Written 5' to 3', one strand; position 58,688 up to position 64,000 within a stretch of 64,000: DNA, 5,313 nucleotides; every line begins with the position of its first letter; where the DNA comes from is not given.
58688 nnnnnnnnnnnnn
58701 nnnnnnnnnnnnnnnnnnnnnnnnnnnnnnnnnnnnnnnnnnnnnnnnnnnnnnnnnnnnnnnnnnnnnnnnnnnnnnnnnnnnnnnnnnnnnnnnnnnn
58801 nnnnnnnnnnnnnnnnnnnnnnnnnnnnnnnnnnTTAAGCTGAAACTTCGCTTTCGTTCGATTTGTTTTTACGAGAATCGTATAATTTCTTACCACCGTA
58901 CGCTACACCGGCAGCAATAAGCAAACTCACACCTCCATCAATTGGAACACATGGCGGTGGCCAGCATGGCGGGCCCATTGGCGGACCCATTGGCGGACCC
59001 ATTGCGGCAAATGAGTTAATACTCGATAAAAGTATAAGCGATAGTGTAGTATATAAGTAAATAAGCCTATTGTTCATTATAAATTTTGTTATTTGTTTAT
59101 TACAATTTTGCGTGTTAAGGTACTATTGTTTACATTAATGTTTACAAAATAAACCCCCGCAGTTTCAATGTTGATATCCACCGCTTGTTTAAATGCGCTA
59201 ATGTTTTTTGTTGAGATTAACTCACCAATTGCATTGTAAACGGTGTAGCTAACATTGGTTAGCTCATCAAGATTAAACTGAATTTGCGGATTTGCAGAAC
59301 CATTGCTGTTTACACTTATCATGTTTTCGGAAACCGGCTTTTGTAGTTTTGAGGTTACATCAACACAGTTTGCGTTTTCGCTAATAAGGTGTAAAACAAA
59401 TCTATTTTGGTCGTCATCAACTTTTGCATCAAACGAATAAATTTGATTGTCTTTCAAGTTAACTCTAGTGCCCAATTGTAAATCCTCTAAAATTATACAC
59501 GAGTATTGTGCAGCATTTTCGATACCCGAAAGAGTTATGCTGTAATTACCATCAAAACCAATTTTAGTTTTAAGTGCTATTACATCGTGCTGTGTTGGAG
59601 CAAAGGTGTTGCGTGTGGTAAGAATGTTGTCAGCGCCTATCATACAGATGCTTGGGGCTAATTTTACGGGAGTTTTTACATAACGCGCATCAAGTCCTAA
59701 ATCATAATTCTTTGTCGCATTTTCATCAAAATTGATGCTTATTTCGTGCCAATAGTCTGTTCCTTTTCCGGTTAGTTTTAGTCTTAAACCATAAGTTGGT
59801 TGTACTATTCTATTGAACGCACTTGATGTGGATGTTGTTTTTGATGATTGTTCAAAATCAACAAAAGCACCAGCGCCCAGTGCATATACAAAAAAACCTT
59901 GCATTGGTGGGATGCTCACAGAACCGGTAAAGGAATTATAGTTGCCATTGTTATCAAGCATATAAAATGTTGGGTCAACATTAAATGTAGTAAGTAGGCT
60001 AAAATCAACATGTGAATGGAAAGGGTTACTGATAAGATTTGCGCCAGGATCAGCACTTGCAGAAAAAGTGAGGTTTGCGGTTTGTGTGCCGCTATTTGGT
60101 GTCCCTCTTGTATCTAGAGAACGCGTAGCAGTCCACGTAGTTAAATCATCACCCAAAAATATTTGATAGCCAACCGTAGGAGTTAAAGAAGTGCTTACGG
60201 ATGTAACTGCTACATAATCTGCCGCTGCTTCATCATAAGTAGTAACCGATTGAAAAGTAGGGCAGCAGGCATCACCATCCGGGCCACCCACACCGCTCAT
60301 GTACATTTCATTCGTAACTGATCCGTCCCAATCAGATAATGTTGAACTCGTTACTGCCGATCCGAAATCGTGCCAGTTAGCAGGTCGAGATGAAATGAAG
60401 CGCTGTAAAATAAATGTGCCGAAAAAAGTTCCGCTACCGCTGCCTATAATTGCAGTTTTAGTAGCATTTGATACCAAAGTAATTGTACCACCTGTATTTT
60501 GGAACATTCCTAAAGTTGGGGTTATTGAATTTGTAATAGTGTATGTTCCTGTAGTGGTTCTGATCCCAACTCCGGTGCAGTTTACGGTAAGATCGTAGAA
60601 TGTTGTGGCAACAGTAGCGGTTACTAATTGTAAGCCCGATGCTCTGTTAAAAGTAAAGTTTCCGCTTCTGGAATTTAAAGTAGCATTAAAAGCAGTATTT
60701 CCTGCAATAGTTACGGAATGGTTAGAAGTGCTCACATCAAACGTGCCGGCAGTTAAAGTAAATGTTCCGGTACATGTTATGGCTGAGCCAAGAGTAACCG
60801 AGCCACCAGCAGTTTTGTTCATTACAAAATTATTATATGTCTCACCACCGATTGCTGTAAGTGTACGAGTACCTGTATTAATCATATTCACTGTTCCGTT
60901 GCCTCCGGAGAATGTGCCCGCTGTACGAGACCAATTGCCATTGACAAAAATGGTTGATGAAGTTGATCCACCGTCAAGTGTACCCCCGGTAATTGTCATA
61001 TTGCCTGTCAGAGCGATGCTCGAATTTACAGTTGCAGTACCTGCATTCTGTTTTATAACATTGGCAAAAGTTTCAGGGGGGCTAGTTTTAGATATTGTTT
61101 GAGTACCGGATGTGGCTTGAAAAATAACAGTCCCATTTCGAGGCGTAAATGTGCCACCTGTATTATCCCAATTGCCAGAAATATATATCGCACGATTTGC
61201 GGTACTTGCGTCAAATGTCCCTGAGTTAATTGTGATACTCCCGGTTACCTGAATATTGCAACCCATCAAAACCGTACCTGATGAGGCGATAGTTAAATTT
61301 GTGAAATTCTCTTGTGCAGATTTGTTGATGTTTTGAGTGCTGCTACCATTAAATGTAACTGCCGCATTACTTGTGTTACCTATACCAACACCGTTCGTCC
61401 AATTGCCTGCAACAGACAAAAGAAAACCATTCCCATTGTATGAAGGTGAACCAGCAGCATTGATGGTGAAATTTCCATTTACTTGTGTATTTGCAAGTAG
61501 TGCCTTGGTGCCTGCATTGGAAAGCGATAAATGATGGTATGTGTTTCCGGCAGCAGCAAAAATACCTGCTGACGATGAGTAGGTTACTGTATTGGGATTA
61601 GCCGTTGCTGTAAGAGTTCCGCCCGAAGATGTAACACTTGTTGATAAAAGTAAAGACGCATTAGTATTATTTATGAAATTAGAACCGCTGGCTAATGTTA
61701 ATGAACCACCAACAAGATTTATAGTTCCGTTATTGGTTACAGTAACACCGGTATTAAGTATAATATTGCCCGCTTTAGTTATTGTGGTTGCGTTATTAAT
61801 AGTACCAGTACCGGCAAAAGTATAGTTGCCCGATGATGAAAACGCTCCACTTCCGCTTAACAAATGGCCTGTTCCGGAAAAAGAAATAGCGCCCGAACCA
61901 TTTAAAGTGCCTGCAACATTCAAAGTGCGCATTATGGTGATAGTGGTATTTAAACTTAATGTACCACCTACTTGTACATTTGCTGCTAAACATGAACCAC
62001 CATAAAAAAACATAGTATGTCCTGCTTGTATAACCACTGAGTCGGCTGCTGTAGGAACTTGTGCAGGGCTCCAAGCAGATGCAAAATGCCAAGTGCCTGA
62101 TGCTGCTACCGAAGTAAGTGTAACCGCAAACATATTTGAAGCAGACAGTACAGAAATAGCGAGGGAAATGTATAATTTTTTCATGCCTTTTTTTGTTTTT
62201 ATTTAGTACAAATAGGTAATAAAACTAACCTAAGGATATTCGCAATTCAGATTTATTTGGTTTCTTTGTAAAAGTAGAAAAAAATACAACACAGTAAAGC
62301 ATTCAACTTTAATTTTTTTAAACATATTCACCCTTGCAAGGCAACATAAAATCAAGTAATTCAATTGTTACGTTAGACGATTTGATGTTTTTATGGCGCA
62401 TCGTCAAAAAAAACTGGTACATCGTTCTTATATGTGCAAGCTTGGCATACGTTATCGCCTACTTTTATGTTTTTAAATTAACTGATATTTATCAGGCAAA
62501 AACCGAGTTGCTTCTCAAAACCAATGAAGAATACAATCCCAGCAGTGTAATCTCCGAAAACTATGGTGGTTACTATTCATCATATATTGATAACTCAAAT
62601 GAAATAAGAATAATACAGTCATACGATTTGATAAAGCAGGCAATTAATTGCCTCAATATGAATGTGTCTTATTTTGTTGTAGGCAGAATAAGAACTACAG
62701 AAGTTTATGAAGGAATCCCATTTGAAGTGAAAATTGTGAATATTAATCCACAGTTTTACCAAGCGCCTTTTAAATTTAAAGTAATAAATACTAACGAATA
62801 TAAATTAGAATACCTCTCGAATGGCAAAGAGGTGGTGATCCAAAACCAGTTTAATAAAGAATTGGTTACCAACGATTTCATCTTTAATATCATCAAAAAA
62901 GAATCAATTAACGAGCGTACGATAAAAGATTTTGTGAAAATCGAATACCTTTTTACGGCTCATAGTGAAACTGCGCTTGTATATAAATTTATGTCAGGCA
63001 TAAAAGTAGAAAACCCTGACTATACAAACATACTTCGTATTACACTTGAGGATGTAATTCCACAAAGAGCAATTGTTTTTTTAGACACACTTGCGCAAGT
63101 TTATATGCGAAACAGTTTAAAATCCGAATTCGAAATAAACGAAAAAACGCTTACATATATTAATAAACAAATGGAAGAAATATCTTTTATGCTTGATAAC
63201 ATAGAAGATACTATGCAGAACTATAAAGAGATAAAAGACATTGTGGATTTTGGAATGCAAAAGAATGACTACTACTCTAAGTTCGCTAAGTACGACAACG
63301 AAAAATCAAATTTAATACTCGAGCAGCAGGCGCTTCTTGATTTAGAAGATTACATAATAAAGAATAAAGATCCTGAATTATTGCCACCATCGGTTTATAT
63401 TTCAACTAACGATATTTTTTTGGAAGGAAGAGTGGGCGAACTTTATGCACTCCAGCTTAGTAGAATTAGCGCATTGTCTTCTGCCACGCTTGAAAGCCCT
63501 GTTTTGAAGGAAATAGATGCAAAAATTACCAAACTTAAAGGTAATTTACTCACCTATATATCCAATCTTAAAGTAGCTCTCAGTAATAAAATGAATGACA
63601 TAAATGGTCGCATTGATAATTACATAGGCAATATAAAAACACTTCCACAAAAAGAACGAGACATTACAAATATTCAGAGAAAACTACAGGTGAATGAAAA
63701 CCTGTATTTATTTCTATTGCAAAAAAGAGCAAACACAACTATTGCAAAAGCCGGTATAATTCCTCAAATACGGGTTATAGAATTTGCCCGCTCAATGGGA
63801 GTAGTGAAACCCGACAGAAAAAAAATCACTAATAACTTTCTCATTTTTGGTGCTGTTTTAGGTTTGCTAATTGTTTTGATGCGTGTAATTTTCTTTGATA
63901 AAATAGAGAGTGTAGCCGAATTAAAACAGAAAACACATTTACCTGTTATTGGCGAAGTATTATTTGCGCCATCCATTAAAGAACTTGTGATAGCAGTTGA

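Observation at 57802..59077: Exosortase F cassette with an unannotated small ORF as a candidate cognate substrate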

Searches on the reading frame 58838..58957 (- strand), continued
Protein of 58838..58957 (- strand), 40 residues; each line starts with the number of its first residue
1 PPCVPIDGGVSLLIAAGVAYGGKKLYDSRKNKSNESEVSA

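Call 83: find_encoding_contigs(protein=P0199, flank=4500, max_places=2)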
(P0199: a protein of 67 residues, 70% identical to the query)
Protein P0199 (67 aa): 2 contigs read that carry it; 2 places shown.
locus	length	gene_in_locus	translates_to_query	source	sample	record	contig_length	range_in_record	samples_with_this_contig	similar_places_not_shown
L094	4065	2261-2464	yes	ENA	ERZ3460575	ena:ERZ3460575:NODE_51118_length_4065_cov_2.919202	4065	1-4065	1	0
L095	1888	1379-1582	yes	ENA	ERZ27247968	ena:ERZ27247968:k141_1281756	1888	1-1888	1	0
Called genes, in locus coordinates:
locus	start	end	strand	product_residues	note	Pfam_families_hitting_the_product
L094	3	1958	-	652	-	?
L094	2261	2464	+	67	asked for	PF28310:PID_CTERM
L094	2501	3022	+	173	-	PF09721:Exosortase_EpsH (weak)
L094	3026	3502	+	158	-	-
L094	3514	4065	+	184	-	?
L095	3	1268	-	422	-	?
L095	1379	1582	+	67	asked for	PF28310:PID_CTERM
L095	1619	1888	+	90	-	?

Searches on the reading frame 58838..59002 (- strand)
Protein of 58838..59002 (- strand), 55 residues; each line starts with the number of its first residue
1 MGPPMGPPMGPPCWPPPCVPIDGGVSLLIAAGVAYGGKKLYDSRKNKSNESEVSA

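Call 58: list_cluster_members(proteins=[window:58838-59002:-, window:58838-58990:-, window:58838-58978:-, window:58838-59077:-, window:58838-59056:-, window:58838-59065:-])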
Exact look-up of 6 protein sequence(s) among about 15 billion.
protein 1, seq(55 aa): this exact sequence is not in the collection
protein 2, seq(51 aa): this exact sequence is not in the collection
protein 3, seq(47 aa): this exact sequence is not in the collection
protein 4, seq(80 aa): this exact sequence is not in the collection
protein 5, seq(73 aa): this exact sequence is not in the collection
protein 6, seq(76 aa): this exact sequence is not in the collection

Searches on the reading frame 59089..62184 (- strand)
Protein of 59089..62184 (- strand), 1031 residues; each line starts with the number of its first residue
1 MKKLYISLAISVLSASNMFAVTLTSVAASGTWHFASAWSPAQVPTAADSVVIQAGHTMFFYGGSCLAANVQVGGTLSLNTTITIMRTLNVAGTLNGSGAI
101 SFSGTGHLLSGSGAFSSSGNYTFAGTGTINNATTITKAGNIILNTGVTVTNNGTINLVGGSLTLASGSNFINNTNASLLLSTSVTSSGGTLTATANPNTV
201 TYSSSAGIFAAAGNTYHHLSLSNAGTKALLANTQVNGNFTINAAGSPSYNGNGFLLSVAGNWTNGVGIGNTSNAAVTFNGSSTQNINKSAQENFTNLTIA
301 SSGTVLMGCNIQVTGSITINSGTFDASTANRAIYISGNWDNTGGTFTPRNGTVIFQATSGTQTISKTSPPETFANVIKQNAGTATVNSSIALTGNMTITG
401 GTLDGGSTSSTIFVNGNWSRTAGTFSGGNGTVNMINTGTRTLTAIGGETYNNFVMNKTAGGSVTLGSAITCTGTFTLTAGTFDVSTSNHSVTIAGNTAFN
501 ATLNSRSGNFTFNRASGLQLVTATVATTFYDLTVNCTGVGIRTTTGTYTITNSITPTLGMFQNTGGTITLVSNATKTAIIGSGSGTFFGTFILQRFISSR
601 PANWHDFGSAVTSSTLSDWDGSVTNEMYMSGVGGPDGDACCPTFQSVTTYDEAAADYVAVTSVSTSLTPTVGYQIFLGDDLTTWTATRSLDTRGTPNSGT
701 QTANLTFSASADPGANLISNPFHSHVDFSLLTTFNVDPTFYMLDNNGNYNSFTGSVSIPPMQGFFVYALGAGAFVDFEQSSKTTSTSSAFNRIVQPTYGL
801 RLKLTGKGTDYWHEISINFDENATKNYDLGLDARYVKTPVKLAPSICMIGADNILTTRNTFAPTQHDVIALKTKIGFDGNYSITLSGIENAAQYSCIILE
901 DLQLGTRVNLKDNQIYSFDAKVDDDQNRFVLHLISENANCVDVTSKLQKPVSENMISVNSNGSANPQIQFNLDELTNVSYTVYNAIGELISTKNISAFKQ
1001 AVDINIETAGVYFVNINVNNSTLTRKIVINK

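Call 3: search_protein_families(library=ncbifam, proteins=[window:59089-62184:-], max_evalue=1)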
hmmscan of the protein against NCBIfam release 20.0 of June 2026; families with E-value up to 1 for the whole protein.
window:59089-62184:- (1031 aa): 3 families
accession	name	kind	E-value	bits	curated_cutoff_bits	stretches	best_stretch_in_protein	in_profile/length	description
TIGR04183.1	Por_Secre_tail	domain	4e-08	33.1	23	1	965-1030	4-72/72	T9SS type A sorting domain-containing protein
NF035932.1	lectin_4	subfamily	0.025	13.9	300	1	907-972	78-143/320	lectin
NF033708.1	T9SS_Cterm_ChiA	domain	0.41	10.6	40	0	979-1029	3-54/55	T9SS sorting signal type C domain-containing protein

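Call 4: search_protein_families(library=pfam, proteins=[window:59089-62184:-], max_evalue=1)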
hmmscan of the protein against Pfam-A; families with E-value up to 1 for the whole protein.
window:59089-62184:- (1031 aa): 1 family
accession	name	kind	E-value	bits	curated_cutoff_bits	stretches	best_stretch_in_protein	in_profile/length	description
PF18962.6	Por_Secre_tail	-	2.4e-06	28.2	27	1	968-1029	12-75/75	Secretion system C-terminal sorting domain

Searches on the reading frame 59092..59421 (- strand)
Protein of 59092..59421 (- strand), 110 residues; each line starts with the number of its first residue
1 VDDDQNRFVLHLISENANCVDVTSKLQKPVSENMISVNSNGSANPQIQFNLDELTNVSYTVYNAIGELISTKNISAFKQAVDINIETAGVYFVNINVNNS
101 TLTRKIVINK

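Call 43: search_protein_families(library=ncbifam, alignment_id=A3, max_evalue=0.001)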
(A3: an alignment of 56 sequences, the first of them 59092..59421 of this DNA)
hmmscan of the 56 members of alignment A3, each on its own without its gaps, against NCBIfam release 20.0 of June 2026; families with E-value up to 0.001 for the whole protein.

A. member 1, window:59092-59421:- (110 aa): 3 families
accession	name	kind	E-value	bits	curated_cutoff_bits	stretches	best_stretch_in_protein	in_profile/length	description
TIGR04183.1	Por_Secre_tail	domain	9e-10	38.4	23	1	44-109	4-72/72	T9SS type A sorting domain-containing protein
NF052644.1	T9SS_DNase_Rie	equivalog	0.00011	21.7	260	1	30-107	177-249/251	T9SS-dependent surface endonuclease, AS87_RS02955 family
NF038113.1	T9SSA_dep_M36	equivalog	0.00024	19.4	885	1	15-109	776-869/869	T9SS-dependent M36 family metallopeptidase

B. families by the number of members that match (of 56 scanned): 8 families
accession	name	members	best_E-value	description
TIGR04183.1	Por_Secre_tail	27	2.3e-11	T9SS type A sorting domain-containing protein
NF038113.1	T9SSA_dep_M36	21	1.2e-09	T9SS-dependent M36 family metallopeptidase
NF033708.1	T9SS_Cterm_ChiA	21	2.4e-08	T9SS sorting signal type C domain-containing protein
NF052644.1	T9SS_DNase_Rie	6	3.6e-06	T9SS-dependent surface endonuclease, AS87_RS02955 family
TIGR00515.1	accD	2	1.2e-54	acetyl-CoA carboxylase, carboxyltransferase subunit beta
TIGR00387.1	glcD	1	1.1e-31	glycolate oxidase subunit GlcD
NF008408.0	PRK11230.1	1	3.3e-17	glycolate oxidase subunit GlcD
NF049975.1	2HglutDHaseYdiJ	1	1.4e-07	D-2-hydroxyglutarate dehydrogenase YdiJ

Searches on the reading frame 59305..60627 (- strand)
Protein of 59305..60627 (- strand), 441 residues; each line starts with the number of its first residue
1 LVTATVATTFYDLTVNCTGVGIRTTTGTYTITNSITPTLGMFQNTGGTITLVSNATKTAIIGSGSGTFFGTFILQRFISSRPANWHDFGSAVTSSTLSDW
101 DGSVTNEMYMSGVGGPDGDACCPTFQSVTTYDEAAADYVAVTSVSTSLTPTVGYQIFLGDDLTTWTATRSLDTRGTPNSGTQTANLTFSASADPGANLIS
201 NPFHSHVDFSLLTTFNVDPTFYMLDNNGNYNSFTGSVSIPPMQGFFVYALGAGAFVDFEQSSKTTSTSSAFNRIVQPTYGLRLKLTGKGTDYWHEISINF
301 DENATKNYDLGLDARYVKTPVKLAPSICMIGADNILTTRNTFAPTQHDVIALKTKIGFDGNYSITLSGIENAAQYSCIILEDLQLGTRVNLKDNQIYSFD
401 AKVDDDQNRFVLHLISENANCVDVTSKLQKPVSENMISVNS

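Call 76: search_solved_structures(query=A6, max_evalue=1)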
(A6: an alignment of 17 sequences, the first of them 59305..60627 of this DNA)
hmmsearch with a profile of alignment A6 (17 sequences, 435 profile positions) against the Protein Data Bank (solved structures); distinct sequences matched with E-value up to 1: 14.
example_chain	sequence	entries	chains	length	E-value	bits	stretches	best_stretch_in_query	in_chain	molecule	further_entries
8gl6_D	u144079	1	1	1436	6.3e-24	87.8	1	146-416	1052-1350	RemA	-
8gl8_D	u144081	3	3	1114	2.3e-19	72.7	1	143-429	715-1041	RemZ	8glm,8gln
7ong_A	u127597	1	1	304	0.00021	23.4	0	110-145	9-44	SAKe6BE-L1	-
5yq4_A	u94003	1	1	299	0.0047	19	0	108-145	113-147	Kelch-like protein 20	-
6gy5_A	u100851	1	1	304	0.005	18.9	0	108-145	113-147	Kelch-like protein 20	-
9y8j_A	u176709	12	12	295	0.0063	18.6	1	103-146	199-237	Kelch-like protein 12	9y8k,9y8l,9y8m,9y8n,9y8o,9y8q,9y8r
2vpj_A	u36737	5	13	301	0.0063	18.6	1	103-146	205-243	KELCH-LIKE PROTEIN 12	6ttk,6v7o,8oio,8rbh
8cia_B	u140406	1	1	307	0.023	16.7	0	86-146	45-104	Kelch like family member 20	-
8cia_A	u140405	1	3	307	0.029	16.4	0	86-146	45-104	Kelch-like protein 20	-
8cia_E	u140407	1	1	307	0.033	16.2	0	86-146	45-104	Kelch like family member 20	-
5fzz_A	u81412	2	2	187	0.18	13.7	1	150-202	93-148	KTI-A PROTEIN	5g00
5fzu_A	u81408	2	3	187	0.19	13.7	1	150-202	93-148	KTI-A PROTEIN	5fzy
5fnw_A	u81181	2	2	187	0.19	13.7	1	150-202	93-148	POTATO STI-KUNITZ BI-FUNCTIONAL INHIBITOR E3AD_N19D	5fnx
6hrl_A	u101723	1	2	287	0.99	11.3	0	107-141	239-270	Kelch-like protein 17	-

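Call 77: search_protein_families(library=pfam, alignment_id=A6, max_evalue=0.01)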
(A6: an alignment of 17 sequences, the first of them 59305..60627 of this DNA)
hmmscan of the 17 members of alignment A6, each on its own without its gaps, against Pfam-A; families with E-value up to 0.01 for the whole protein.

A. member 1, window:59305-60627:- (441 aa): 0 families

B. families by the number of members that match (of 17 scanned): 0 families

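Call 80: predict_structure(protein=window:59305-60627:-)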
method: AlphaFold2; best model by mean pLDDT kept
length: 441 residues; sequences in the alignment: 1
mean_pLDDT: 31.2   pTM: 0.21
mean pLDDT of the five models: 31.2, 26.1, 25.8, 24.6, 24.5
residues with pLDDT >= 90: 0; 70-90: 0; 50-70: 1; < 50: 440
segments of 3 or more residues with pLDDT < 50: 1-411, 413-441
pLDDT, mean of each block of 10 residues (from residue 1): 31 34 40 34 38 34 32 25 23 25 25 24 26 26 26 26 31 32 33 29 29 34 34 35 29 25 27 26 31 34 30 24 23 26 33 33 37 42 41 42 44 43 27 31 29
secondary structure, 60 per line:
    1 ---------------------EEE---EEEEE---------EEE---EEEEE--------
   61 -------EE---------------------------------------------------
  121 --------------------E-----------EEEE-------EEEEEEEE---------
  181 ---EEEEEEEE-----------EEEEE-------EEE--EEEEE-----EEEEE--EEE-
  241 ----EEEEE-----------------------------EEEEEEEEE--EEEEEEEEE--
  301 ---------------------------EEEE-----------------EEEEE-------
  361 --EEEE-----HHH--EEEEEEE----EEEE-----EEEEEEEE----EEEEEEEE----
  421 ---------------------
elements in order: E22-24 E28-32 E42-44 E48-52 E153-156 E164-171 E184-191 E203-207 E215-217 E220-224 E230-234 E237-239 E245-249 E279-287 E290-298 E328-331 E349-353 E363-366 E377-383 E388-391 E397-404 E409-416

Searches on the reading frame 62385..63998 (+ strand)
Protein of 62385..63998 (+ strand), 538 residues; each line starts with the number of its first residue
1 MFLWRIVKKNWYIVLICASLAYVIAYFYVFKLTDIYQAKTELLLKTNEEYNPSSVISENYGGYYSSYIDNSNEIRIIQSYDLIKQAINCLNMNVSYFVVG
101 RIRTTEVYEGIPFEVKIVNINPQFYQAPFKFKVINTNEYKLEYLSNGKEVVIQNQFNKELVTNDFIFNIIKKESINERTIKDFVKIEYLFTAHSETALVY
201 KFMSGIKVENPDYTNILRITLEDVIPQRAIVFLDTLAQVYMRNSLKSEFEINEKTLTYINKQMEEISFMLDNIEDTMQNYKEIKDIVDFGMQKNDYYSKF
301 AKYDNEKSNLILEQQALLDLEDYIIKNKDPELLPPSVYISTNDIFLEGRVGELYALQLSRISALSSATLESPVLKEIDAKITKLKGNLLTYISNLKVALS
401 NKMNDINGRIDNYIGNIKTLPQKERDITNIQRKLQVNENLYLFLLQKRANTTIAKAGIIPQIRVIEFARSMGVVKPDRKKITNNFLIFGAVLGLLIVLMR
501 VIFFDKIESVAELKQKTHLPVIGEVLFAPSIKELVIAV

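Call 29: search_protein_families(library=pfam, proteins=[window:62385-63998:+], max_evalue=0.001)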
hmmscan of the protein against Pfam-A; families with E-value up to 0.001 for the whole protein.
window:62385-63998:+ (538 aa): 2 families
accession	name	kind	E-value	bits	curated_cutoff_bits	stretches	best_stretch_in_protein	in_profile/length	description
PF02706.20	Wzz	-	9.3e-10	39.1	25.5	1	3-88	8-89/91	Chain length determinant protein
PF13807.11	GNVR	-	2.9e-09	37.2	27.7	1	424-501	3-81/82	G-rich domain on putative tyrosine kinase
